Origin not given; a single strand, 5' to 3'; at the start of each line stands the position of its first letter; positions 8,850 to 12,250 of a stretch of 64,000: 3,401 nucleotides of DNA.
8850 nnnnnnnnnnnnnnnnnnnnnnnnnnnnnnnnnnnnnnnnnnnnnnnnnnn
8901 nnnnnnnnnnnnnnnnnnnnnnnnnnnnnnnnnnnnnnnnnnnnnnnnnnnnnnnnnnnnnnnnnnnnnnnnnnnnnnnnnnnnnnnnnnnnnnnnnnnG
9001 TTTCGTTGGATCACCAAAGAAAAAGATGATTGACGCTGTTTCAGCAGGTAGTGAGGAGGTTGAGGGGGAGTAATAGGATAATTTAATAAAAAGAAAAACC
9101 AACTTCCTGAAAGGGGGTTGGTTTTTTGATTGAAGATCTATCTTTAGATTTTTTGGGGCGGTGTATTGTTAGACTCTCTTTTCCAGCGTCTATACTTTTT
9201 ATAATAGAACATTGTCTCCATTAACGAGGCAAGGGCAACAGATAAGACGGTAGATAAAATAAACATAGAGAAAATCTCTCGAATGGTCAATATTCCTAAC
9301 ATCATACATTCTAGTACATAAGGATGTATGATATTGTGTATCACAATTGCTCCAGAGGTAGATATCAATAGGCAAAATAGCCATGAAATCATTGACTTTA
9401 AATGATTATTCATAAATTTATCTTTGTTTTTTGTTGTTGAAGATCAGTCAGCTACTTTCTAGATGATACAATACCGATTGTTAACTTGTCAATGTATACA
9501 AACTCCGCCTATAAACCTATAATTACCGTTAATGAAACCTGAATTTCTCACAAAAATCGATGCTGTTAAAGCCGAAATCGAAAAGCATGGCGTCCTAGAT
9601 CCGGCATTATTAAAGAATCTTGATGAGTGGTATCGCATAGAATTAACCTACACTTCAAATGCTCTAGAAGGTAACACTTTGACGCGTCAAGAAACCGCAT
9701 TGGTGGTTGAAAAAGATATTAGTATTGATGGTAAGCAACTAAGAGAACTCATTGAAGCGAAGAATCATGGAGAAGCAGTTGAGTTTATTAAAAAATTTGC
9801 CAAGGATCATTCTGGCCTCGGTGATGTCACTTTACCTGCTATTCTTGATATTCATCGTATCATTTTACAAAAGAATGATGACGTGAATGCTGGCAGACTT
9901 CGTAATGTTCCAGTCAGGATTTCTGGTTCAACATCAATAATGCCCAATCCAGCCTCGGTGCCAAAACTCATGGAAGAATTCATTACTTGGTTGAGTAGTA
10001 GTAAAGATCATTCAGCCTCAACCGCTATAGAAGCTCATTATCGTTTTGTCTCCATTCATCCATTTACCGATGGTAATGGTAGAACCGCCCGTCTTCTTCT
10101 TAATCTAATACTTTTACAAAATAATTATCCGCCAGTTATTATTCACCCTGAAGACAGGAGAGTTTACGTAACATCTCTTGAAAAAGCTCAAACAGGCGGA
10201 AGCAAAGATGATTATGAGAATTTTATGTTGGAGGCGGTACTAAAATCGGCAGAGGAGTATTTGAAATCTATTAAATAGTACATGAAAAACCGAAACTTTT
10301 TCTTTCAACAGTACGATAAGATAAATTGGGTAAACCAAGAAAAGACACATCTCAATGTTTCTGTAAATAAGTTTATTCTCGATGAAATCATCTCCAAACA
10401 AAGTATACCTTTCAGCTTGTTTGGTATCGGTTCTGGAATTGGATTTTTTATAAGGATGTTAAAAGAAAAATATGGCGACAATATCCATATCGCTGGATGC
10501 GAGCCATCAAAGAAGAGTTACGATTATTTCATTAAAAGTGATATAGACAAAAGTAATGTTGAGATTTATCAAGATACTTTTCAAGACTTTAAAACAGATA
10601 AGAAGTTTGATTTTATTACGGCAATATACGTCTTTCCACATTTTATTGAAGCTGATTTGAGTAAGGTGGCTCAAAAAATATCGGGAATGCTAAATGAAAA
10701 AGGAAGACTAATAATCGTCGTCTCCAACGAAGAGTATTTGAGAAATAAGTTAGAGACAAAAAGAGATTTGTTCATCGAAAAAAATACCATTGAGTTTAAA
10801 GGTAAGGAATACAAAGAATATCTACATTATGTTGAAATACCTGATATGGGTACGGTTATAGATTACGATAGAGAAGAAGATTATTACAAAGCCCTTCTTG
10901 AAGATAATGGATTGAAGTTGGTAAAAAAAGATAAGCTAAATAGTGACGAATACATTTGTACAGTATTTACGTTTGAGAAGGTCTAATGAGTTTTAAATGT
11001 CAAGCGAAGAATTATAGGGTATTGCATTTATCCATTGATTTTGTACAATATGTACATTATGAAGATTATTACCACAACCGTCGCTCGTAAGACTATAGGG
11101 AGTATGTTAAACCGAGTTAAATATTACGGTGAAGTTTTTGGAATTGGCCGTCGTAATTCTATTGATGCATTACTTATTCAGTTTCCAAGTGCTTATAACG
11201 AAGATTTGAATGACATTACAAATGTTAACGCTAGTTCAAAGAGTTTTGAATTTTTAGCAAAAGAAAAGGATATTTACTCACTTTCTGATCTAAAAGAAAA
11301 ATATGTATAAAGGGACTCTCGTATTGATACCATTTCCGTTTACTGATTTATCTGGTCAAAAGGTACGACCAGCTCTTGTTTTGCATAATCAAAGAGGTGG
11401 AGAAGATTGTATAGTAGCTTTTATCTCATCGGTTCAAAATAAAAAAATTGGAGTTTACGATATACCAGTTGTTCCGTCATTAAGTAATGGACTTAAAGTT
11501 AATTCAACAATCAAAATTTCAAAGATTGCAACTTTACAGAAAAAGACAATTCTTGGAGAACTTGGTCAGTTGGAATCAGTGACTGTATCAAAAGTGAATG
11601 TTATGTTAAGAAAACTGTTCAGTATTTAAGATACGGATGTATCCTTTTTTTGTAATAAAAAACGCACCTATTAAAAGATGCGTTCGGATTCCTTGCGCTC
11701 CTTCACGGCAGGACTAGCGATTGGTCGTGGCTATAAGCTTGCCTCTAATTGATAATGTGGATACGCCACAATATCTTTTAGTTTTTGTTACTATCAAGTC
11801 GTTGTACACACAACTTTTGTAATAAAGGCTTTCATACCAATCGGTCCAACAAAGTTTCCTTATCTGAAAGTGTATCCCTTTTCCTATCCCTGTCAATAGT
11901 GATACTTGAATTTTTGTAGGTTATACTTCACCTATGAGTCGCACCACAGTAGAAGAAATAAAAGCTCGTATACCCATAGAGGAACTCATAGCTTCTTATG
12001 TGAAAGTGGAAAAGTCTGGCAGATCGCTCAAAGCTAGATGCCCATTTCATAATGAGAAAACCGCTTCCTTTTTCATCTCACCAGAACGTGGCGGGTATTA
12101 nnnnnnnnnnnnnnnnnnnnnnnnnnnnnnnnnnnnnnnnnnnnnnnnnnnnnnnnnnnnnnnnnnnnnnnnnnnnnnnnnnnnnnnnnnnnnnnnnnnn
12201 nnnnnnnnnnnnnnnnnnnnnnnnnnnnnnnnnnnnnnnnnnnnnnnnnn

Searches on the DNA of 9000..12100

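Call 40: search_rna_families(source=window, start=9000, end=12100, threshold=evalue, max_evalue=1)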
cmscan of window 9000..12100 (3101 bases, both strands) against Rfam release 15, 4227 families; matches with E-value up to 1: 2.
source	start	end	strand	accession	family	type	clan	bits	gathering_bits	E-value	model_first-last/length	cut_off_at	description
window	10722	10810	+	RF01429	snoR130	Gene; snRNA; snoRNA; CD-box;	-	23.9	40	0.29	1-122/122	no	small nucleolar RNA snoR130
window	9079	9152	-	RF02621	BSnc120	Gene; sRNA;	-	20.5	114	0.31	1-88/88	no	Brucella sRNA 120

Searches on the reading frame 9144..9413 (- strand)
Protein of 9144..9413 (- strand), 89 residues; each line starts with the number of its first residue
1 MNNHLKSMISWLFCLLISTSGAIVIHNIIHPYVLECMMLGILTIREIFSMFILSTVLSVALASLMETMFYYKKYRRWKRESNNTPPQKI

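Call 3: search_protein_families(library=pfam, proteins=[window:9144-9413:-], max_evalue=0.01)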
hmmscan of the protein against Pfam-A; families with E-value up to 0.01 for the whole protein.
window:9144-9413:- (89 aa): 0 families

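Call 4: search_protein_families(library=ncbifam, proteins=[window:9144-9413:-], max_evalue=0.01)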
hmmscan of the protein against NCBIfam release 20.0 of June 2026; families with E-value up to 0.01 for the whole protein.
window:9144-9413:- (89 aa): 0 families

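Call 46: search_protein_families(library=padloc, proteins=[window:9144-9413:-], max_evalue=0.01)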
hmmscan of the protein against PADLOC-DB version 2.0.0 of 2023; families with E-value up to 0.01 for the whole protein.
window:9144-9413:- (89 aa): 0 families

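Call 47: search_protein_families(library=phrogs, proteins=[window:9144-9413:-], max_evalue=0.01)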
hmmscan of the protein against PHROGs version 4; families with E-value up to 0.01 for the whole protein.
window:9144-9413:- (89 aa): 0 families
